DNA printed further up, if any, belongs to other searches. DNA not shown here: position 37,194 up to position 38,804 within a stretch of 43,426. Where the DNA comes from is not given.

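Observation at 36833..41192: Seven-gene unit: methyltransferase, orphan SBP-like protein, TIG-pilin fusion and four tandem VirB2/TrbC-like mini-pilins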

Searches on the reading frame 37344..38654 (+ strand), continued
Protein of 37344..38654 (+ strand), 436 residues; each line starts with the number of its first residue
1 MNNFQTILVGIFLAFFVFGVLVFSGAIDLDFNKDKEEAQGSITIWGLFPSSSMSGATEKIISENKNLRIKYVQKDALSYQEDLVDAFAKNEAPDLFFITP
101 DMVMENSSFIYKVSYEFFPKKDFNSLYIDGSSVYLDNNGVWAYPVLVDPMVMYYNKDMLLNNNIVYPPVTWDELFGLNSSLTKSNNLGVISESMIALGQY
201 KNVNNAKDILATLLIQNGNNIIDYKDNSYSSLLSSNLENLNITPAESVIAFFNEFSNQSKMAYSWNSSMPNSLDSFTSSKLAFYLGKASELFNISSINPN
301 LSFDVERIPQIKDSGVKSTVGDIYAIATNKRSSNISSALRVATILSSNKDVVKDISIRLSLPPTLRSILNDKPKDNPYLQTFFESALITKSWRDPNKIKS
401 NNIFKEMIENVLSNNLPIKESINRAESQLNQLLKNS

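Call 84: search_protein_families(library=pfam, proteins=[L036:674-1639:-, L036:2126-3913:-, L036:4770-6284:+, L036:6812-8329:-, L036:12999-13451:+, L036:13551-14237:+, L036:14426-16267:+, L036:16946-18472:+, L036:18480-19424:+, L034:1661-2470:+], max_evalue=0.001)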
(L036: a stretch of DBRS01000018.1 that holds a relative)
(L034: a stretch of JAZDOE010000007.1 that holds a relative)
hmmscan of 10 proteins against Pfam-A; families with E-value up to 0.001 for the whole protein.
L036:674-1639:- (321 aa): 2 families
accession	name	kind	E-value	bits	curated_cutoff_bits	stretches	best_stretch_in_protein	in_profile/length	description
PF01368.27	DHH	-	3.1e-18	66.7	28.1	1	22-162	1-125/125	DHH family, N-terminal domain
PF02272.25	DHHA1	-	8.8e-11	42.6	25.9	1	238-309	10-85/102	DHHA1 domain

L036:2126-3913:- (595 aa): 12 families
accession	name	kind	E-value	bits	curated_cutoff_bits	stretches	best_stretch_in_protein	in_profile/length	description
PF00009.33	GTP_EFTU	-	4.4e-38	131.2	26.5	1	104-259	6-183/188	Elongation factor Tu GTP binding domain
PF11987.13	IF-2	-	4.7e-36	123.7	27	1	375-485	7-117/117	Translation-initiation factor 2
PF22042.2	EF-G_D2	-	1.4e-21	76.9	27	1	277-353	4-83/84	Elongation factor G domain 2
PF01926.29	MMR_HSR1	-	1.7e-13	51.1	21.9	1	104-209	2-113/113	50S ribosome-binding GTPase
PF04760.21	IF2_N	-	2.6e-09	37.1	25.3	1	14-65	1-53/53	Translation initiation factor IF-2, N-terminal region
PF00071.28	Ras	-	6.2e-08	32.8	21.6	1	105-259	3-157/162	Ras family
PF03144.31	GTP_EFTU_D2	-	4.2e-07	30.7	30.3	0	518-583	3-72/73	Elongation factor Tu domain 2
PF14578.12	GTP_EFTU_D4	-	1.5e-06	28.5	23.8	1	509-583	12-85/86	Elongation factor Tu domain 4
PF09439.16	SRPRB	-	1.1e-05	25.4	25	1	102-216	4-125/178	Signal recognition particle receptor beta subunit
PF02421.24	FeoB_N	-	1.8e-05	24.8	27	1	104-258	3-156/156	Ferrous iron transport protein B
PF08477.19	Roc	-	5.1e-05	23.9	27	1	104-211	2-119/119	Ras of Complex, Roc, domain of DAPkinase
PF00025.27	Arf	-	0.0001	22.3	22.3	1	104-257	17-169/174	ADP-ribosylation factor family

L036:4770-6284:+ (504 aa): 3 families
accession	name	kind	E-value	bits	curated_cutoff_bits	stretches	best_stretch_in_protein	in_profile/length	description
PF02562.22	PhoH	-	9.1e-30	104.1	27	1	271-500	2-202/205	PhoH-like protein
PF13638.12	PIN_4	-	3.1e-06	28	21.9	1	27-177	7-132/132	PIN domain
PF04851.21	ResIII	-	0.00034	21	22.5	0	293-437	26-146/164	Type III restriction enzyme, res subunit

L036:6812-8329:- (505 aa): 0 families

L036:12999-13451:+ (150 aa): 1 family
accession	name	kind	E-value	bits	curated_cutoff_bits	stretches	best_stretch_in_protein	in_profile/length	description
PF12666.12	PrgI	-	9.4e-10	39.3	27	1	4-87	1-89/91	PrgI family protein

L036:13551-14237:+ (228 aa): 0 families

L036:14426-16267:+ (613 aa): 4 families
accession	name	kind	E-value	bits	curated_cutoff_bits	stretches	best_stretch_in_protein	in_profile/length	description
PF19044.6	P-loop_TraG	-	6.1e-29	101.3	25.8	1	258-563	27-343/413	TraG P-loop domain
PF12846.13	AAA_10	-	1.3e-10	41.3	27.5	1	259-526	20-293/362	AAA-like domain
PF01935.23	DUF87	-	6.6e-09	36.6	23.2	1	263-327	26-92/220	Helicase HerA, central domain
PF03135.19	CagE_TrbE_VirB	-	0.00027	21.4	21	0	60-205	63-196/204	CagE, TrbE, VirB family, component of type IV transporter system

L036:16946-18472:+ (508 aa): 10 families
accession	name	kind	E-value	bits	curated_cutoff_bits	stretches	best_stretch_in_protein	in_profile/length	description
PF01078.27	Mg_chelatase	-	2e-95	318.5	20.3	1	195-400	1-205/207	Magnesium chelatase, subunit ChlI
PF13541.12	ChlI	-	2.3e-42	144.2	27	1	20-144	1-121/121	Subunit ChlI of Mg-chelatase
PF13335.12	Mg_chelatase_C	-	2.3e-34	118.3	26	1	409-504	2-94/94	Magnesium chelatase, subunit ChlI C-terminal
PF07728.20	AAA_5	-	4.3e-09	36.9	22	1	218-355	1-125/139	AAA domain (dynein-related subfamily)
PF00493.29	MCM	-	1.8e-08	34.3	23.3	1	293-390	113-200/224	MCM P-loop domain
PF00158.32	Sigma54_activat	-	5.2e-07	29.9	20.2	0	291-332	83-124/168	Sigma-54 interaction domain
PF05362.19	Lon_C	-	6.9e-05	22.9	21.1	1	14-148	39-176/205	Lon protease (S16) C-terminal proteolytic domain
PF05496.18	RuvB_N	-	0.0001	22.5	27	0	200-236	10-53/159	Holliday junction DNA helicase RuvB P-loop domain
PF00004.35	AAA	-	0.00033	21.5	21.2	0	219-240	1-22/131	ATPase family associated with various cellular activities (AAA)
PF13191.12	AAA_16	-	0.00071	20.6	32.6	0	206-240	13-48/167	AAA ATPase domain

L036:18480-19424:+ (314 aa): 4 families
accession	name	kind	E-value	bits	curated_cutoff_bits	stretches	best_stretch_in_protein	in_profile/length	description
PF07501.17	G5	-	1.1e-20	74.1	23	1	153-225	2-74/75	G5 domain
PF03330.24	DPBB_1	-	1.7e-15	57.4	28.8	1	247-309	24-83/83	Lytic transglycolase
PF03990.20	DUF348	-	1.2e-09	38.2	24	1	39-72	2-37/41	G5-linked-Ubiquitin-like domain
PF00967.23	Barwin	-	0.00064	20.1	21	0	231-306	39-107/119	Barwin family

L034:1661-2470:+ (269 aa): 0 families

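Call 87: find_related_loci(query=A7, collection=metagenome_contigs, flank=10000)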
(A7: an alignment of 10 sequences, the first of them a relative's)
Query A7 (479 aa) in metagenome_contigs; peptide patterns used: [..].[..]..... (x = any residue, [..] = any of these).
600 stretches matched a pattern (row limit reached: there are more); 468 encode a relative of the query (tblastn E <= 1e-3); the best 80 are kept; 80 distinct loci.
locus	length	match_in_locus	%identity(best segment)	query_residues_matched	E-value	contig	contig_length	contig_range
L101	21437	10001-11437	100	1-479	0e+0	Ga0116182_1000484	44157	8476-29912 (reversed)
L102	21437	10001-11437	100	1-479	0e+0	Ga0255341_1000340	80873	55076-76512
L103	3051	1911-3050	100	1-380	0e+0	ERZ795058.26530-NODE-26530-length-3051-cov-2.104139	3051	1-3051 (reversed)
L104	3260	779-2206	61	2-478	0e+0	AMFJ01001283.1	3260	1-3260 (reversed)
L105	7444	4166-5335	38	39-475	4e-84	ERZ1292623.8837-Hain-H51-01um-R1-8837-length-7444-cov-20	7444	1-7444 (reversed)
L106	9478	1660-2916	34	13-440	4e-69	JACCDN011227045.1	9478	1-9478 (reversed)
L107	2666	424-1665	32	16-440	6e-63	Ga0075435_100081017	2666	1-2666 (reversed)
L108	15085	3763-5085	32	11-479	5e-61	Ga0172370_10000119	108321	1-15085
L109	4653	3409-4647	33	2-422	2e-59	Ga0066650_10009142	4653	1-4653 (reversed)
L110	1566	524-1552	36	9-323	8e-57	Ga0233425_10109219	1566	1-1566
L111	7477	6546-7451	33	41-331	2e-45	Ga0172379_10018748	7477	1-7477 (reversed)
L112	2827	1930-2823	34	16-285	2e-42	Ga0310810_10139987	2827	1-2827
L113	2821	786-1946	29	41-468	3e-40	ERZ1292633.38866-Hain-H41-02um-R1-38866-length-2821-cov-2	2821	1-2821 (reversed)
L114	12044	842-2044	27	15-460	2e-39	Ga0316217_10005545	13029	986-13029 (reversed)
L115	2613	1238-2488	28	15-476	7e-40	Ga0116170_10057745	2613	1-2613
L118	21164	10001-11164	26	41-476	4e-37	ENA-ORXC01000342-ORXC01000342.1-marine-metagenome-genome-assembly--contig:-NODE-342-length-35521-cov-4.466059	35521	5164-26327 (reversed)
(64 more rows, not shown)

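Call 100: search_protein_families(library=pfam, proteins=[L118:11255-16828:+, L114:2160-4049:+, L114:4063-6006:+, L020:9670-11145:+, L023:13210-14265:+, L031:12258-13328:+, L014:11326-12660:+], max_evalue=0.001)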
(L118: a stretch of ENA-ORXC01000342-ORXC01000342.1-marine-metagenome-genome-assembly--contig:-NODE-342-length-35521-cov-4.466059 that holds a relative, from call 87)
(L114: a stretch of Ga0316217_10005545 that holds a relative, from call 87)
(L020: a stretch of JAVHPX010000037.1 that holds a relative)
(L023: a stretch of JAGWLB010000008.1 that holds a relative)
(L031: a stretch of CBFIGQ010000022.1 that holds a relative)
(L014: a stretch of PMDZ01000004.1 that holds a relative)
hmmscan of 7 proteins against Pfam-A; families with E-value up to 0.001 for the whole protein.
L118:11255-16828:+ (1858 aa): 1 family
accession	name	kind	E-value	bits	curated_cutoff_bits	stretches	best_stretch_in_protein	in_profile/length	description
PF18895.5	T4SS_pilin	-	4.3e-05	23.9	26.6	1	1776-1837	6-66/71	Type IV secretion system pilin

L114:2160-4049:+ (630 aa): 0 families

L114:4063-6006:+ (648 aa): 0 families

L020:9670-11145:+ (492 aa): 1 family
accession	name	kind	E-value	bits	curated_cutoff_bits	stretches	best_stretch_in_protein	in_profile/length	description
PF18895.5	T4SS_pilin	-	0.00066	20.1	26.6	0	32-83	20-70/71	Type IV secretion system pilin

L023:13210-14265:+ (352 aa): 1 family
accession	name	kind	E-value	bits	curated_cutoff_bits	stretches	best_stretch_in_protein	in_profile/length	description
PF18895.5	T4SS_pilin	-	0.00019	21.9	26.6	1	32-82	20-69/71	Type IV secretion system pilin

L031:12258-13328:+ (357 aa): 1 family
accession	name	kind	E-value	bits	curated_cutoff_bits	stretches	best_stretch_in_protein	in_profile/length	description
PF18895.5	T4SS_pilin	-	1.1e-10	41.8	26.6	1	278-348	2-71/71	Type IV secretion system pilin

L014:11326-12660:+ (445 aa): 1 family
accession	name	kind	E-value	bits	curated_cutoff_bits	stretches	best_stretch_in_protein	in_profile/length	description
PF18895.5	T4SS_pilin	-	2.7e-08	34.2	26.6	1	363-432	4-71/71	Type IV secretion system pilin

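Call 103: search_protein_representatives(alignment_id=A1)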
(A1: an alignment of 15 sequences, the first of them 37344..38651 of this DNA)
Query: 15 sequences, 434 profile positions. Proteins with E-value up to 0.001 (for the whole library): 4038; up to 1e-10: 2382; up to 1e-30: 1363. The best 150 are listed.
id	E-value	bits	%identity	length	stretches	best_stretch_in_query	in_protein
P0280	1.3e-167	574.4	-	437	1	2-432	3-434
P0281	7.2e-136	469.8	-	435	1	2-433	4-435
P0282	1.2e-129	449.3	-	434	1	2-432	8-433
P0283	1.5e-125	435.8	-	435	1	1-432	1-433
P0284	7.0e-125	433.6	-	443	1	2-433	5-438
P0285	3.5e-123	428.0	-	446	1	1-432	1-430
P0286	9.6e-123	426.5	-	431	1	2-432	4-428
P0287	3.1e-119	415.0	-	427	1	11-431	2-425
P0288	5.2e-118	410.9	-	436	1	1-432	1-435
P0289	8.6e-118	410.2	-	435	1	1-433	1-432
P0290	4.1e-117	408.0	-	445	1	3-433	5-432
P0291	4.1e-117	408.0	-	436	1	3-432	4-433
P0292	5.6e-117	407.5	-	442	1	1-432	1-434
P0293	7.6e-117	407.1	-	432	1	2-432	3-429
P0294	2.0e-116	405.7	-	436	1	3-432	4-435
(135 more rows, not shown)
